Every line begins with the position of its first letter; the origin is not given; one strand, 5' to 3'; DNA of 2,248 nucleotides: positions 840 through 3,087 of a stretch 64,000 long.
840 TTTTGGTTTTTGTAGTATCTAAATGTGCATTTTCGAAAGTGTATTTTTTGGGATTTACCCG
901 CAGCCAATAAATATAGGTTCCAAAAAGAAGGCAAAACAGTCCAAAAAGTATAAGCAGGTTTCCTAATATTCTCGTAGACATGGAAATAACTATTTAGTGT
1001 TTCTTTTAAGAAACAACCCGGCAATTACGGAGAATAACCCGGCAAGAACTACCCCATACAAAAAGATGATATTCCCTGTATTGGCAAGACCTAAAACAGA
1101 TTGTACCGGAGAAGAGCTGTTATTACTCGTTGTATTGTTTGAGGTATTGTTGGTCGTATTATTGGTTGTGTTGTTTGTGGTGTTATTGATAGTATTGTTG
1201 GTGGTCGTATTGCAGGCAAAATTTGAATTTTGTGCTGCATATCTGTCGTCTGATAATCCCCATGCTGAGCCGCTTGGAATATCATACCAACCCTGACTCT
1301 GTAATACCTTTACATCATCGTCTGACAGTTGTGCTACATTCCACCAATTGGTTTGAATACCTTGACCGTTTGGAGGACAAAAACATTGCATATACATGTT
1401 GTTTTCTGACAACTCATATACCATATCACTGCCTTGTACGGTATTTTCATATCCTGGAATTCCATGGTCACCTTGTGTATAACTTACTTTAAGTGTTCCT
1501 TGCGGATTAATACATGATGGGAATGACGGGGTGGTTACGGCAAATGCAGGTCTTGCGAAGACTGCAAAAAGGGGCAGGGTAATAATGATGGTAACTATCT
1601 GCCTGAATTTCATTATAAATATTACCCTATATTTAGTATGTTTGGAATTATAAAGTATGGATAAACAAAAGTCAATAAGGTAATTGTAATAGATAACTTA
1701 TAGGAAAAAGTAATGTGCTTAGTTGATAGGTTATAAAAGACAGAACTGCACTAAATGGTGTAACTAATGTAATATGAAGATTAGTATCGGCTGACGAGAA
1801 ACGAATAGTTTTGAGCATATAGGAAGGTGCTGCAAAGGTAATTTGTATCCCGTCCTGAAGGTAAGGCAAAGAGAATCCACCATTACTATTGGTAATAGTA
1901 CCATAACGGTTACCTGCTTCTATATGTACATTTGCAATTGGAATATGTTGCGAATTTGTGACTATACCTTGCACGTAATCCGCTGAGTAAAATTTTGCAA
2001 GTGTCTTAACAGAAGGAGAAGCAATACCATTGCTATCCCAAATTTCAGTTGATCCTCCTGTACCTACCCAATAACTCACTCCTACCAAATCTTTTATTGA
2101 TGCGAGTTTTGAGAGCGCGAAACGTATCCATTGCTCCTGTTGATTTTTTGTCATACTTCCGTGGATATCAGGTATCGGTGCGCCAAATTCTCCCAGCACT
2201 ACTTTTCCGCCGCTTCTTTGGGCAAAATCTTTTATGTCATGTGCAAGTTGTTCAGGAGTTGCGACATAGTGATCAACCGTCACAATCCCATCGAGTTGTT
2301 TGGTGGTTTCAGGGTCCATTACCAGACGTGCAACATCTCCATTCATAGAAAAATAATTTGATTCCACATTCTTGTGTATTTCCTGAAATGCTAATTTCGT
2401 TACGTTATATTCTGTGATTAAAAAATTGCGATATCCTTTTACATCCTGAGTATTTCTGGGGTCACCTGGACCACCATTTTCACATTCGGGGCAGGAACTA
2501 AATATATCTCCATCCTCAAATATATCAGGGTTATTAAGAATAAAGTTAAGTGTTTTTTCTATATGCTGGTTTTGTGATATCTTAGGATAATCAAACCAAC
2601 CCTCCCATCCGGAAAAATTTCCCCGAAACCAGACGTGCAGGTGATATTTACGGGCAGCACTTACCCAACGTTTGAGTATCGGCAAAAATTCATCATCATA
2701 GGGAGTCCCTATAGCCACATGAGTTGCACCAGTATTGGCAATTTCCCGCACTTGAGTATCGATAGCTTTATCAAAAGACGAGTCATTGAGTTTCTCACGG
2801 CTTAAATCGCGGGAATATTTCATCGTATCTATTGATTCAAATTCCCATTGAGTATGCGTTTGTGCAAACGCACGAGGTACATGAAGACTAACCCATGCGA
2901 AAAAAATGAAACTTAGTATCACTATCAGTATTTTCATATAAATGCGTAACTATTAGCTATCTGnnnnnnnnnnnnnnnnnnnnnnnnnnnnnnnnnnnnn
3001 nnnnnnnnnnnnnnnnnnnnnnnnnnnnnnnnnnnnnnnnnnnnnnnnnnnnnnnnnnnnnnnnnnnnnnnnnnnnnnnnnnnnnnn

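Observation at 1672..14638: Surface glycan assembly locus with two PMT/ArnT-like GT-C enzymes next to Ser/Thr/Asn-rich sortase substrates, a candidate protein O-glycosylation system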

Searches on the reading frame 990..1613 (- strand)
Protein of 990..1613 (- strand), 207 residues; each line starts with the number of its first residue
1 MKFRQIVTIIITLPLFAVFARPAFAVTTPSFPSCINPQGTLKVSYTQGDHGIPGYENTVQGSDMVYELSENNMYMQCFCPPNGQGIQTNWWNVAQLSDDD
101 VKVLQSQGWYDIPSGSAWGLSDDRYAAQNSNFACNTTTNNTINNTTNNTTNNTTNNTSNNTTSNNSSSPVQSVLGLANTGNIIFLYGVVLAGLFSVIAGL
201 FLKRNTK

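Call 4: search_protein_families(library=pfam, proteins=[window:990-1613:-], max_evalue=0.01)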
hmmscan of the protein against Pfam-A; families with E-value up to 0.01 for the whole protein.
window:990-1613:- (207 aa): 1 family
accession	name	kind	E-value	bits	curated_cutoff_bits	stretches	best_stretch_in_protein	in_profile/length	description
PF13273.12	DUF4064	-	0.0018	18.9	32.1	1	151-207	41-86/102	Protein of unknown function (DUF4064)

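Call 6: search_protein_families(library=ncbifam, proteins=[window:990-1613:-], max_evalue=0.1)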
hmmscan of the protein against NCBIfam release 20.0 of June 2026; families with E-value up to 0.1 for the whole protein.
window:990-1613:- (207 aa): 0 families

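Call 74: find_related_loci(query=A5, collection=metagenome_contigs, flank=8000)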
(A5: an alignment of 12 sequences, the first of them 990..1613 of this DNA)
Query A5 (207 aa) in metagenome_contigs; peptide patterns used: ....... (x = any residue, [..] = any of these).
205 stretches matched a pattern; 159 encode a relative of the query (tblastn E <= 1e-3); the best 80 are kept; 80 distinct loci.
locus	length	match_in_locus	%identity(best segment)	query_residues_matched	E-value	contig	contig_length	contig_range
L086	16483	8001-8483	46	24-202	1e-49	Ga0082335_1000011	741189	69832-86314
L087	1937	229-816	43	17-207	1e-50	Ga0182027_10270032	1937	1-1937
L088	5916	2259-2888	40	1-207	2e-49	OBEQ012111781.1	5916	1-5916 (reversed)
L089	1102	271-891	46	1-205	7e-52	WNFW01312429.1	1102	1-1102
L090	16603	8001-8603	42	4-206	5e-49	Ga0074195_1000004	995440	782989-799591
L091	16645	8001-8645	44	1-207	1e-48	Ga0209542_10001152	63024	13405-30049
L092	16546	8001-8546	45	6-193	2e-48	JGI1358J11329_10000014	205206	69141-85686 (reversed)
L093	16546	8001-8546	45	6-193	2e-48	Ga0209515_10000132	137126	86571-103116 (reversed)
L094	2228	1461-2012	43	1-207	2e-48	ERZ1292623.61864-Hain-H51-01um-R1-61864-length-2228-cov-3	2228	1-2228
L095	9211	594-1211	44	1-205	6e-48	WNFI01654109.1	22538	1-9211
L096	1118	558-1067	42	4-192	2e-50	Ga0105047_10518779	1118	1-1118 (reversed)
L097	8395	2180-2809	41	7-207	3e-47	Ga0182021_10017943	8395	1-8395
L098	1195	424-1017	39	6-207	5e-49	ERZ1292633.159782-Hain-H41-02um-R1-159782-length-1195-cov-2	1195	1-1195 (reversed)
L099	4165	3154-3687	43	1-194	5e-46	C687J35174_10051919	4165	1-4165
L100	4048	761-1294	43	1-194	5e-46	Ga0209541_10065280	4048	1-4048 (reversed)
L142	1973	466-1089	34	3-205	6e-40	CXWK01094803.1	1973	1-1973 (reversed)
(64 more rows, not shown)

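Call 92: find_homologous_proteins(query=A3, max_evalue=0.001)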
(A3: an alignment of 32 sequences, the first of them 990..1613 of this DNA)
Query A3 (32 sequences) (207 aa, profile of the alignment): 143 proteins with E <= 0.001 among 8000 candidates; the best 120 are listed.
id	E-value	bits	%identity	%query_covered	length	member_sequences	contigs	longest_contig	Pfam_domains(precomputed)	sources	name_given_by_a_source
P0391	1.4e-71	258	42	91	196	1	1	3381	-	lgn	-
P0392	1.4e-70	255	40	98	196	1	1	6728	-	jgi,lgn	-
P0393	1.4e-70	255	44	96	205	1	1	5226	-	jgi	jgi:hypothetical protein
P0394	2.2e-70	254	39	100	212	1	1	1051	-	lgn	-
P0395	6.0e-70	253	49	97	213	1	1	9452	-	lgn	-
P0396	1.7e-69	251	43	99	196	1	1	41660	-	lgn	-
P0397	8.8e-69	249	43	96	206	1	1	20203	-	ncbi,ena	-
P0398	1.2e-68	248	37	98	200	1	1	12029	-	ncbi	-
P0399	1.9e-68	248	47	88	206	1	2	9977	-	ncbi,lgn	-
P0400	1.9e-68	248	42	88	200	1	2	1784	-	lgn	-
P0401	3.0e-68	247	42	99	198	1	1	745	-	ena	-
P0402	3.2e-68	247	44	98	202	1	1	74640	-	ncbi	-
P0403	3.8e-68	247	39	99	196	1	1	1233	-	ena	-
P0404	7.8e-68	246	44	89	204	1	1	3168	-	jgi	-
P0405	4.0e-67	243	43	87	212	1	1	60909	-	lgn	-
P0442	4.9e-62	227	42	100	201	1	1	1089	-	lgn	-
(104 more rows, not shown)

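Call 93: search_solved_structures(query=A3, max_evalue=10)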
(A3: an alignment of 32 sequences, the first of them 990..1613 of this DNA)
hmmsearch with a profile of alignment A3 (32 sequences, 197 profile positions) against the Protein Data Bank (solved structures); distinct sequences matched with E-value up to 10: 2.
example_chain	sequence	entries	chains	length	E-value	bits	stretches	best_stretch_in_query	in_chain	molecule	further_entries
8jj5_B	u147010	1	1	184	0.4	13.3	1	154-192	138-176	Uroplakin 2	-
8pr2_B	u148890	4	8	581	0.67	12.5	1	105-169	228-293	C-Jun-amino-terminal kinase-interacting protein 3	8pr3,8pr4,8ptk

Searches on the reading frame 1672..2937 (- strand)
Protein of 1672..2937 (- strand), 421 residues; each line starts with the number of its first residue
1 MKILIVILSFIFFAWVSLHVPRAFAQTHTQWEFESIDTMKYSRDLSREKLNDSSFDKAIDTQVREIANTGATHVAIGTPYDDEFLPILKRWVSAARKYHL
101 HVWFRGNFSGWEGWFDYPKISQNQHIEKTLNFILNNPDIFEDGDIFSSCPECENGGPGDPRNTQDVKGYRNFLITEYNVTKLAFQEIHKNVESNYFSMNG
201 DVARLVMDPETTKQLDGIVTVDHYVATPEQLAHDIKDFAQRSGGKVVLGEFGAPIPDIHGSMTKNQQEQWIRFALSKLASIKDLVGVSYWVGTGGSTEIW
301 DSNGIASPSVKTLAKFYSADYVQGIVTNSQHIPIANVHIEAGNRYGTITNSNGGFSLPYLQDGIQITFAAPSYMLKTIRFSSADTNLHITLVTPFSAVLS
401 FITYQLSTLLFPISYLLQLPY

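Call 3: search_protein_families(library=pfam, proteins=[window:1672-2937:-], max_evalue=0.01)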
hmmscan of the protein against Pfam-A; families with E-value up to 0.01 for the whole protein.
window:1672-2937:- (421 aa): 2 families
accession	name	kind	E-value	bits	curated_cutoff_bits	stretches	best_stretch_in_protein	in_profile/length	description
PF13620.12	CarboxypepD_reg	-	4.9e-07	30.4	32.3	1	322-389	2-79/82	Carboxypeptidase regulatory-like domain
PF13715.12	CarbopepD_reg_2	-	4.6e-05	23.8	32.2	1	323-383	2-65/88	CarboxypepD_reg-like domain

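Call 6: search_protein_families(library=ncbifam, proteins=[window:1672-2937:-], max_evalue=0.1)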
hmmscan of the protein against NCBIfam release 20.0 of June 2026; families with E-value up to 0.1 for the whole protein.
window:1672-2937:- (421 aa): 1 family
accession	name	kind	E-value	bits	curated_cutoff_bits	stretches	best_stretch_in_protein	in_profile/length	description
TIGR04056.1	OMP_RagA_SusC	subfamily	6.3e-05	21.5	368.25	1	322-391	3-71/981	SusC/RagA family TonB-linked outer membrane protein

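Call 38: search_solved_structures(query=window:1672-2937:-, max_evalue=10)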
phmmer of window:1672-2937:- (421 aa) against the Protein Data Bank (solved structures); distinct sequences matched with E-value up to 10: 5.
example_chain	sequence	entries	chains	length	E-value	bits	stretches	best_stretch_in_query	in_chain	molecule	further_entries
2orm_A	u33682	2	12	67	0.2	13.5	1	153-202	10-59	Probable tautomerase HP0924 | Probable tautomerase HP_0924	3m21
2sfa_A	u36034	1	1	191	0.65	11.9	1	341-401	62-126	SERINE PROTEINASE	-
4ewl_A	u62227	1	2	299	1.1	11.1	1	231-324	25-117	1D-myo-inositol 2-acetamido-2-deoxy-alpha-D-glucopyranoside deacetylase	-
1q74_A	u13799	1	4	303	1.1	11.1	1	231-324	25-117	1D-myo-inositol 2-acetamido-2-deoxy-alpha-D-glucopyranoside Deacetylase (MshB)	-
1q7t_A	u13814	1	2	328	1.3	10.9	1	231-324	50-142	hypothetical protein Rv1170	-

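Call 58: search_solved_structures(query=A4, max_evalue=10, show_alignments=2)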
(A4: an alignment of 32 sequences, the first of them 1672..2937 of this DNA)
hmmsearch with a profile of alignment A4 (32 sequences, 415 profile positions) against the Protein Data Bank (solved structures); distinct sequences matched with E-value up to 10: 6.
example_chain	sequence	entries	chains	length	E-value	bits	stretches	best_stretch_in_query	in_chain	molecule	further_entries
8aa4_A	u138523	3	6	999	0.017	17.1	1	318-399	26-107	SusC homolog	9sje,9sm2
5xrw_C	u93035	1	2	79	0.075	15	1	208-271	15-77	FliY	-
8g4k_A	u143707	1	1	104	0.38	12.7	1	166-222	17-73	5HCS_TGFBR2_1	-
4wi0_B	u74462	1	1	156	0.62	12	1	317-390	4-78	Cellulosomal scaffoldin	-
4u3s_B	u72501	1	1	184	0.69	11.8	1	316-390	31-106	Cellulosomal scaffoldin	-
4ovy_A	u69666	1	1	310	0.99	11.3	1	40-103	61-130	Haloacid dehalogenase domain protein hydrolase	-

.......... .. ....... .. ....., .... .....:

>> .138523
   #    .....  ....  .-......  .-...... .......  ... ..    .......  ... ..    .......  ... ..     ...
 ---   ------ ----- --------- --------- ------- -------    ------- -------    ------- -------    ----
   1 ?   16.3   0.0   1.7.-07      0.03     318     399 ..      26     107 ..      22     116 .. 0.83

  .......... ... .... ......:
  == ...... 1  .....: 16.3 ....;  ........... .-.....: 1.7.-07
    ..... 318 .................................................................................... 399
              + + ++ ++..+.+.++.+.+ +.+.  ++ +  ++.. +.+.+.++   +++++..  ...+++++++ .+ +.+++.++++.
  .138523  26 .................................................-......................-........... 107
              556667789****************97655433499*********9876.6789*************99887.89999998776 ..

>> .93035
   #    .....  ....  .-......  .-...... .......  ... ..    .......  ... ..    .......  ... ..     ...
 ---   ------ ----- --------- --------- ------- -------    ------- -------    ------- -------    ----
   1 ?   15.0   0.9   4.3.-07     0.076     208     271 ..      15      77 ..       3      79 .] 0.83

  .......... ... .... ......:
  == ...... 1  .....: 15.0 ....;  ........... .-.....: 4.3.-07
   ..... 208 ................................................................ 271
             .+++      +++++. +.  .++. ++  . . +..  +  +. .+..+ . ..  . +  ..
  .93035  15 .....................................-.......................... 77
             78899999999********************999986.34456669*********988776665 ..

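Call 59: search_protein_families(library=pfam, alignment_id=A4, max_evalue=1)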
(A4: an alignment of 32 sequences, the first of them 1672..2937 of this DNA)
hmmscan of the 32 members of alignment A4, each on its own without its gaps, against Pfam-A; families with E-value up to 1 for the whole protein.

A. member 1, window:1672-2937:- (421 aa): 2 families
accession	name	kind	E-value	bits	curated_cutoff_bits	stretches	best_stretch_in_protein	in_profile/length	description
PF13620.12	CarboxypepD_reg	-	4.9e-07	30.4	32.3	1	322-389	2-79/82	Carboxypeptidase regulatory-like domain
PF13715.12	CarbopepD_reg_2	-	4.6e-05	23.8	32.2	1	323-383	2-65/88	CarboxypepD_reg-like domain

B. families by the number of members that match (of 32 scanned): 26 families (the first 25 are shown)
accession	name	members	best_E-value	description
PF13620.12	CarboxypepD_reg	20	3.6e-09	Carboxypeptidase regulatory-like domain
PF13715.12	CarbopepD_reg_2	16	8.9e-08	CarboxypepD_reg-like domain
PF15976.11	CooC_C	11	0.00039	CS1-pili formation C-terminal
PF16371.11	MetallophosN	7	0.0067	N terminal of Calcineurin-like phosphoesterase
PF11790.14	Glyco_hydro_cc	5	0.0036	Glycosyl hydrolase catalytic core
PF04463.17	2-thiour_desulf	5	0.017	2-thiouracil desulfurase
PF20598.4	DUF6795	3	0.018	Domain of unknown function (DUF6795)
PF16373.10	DUF4985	2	0.027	Domain of unknown function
PF24065.1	REV3_N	2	0.084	DNA polymerase zeta catalytic subunit, N-terminal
PF14427.12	Pput2613-deam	1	0.0097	Pput_2613-like deaminase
PF12985.13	DUF3869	1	0.015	Domain of unknown function (DUF3869)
PF14749.11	Acyl-CoA_ox_N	1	0.022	Acyl-coenzyme A oxidase N-terminal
PF06480.20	FtsH_ext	1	0.027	FtsH Extracellular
PF06739.17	SBBP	1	0.04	Beta-propeller repeat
PF05151.17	PsbM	1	0.05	Photosystem II reaction centre M protein (PsbM)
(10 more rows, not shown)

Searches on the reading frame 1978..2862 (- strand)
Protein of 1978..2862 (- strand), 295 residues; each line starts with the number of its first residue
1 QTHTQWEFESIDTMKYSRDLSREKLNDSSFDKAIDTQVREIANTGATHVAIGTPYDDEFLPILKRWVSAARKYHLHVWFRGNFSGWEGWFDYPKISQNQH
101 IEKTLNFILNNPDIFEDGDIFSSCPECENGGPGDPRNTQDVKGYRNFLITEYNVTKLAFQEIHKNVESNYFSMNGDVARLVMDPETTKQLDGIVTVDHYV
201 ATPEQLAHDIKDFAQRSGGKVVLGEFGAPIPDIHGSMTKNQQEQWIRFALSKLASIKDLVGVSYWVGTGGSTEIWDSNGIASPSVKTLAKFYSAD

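Call 52: search_protein_families(library=pfam, proteins=[window:1978-2862:-], max_evalue=10)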
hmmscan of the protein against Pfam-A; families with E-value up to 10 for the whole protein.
seq(295 aa): 0 families
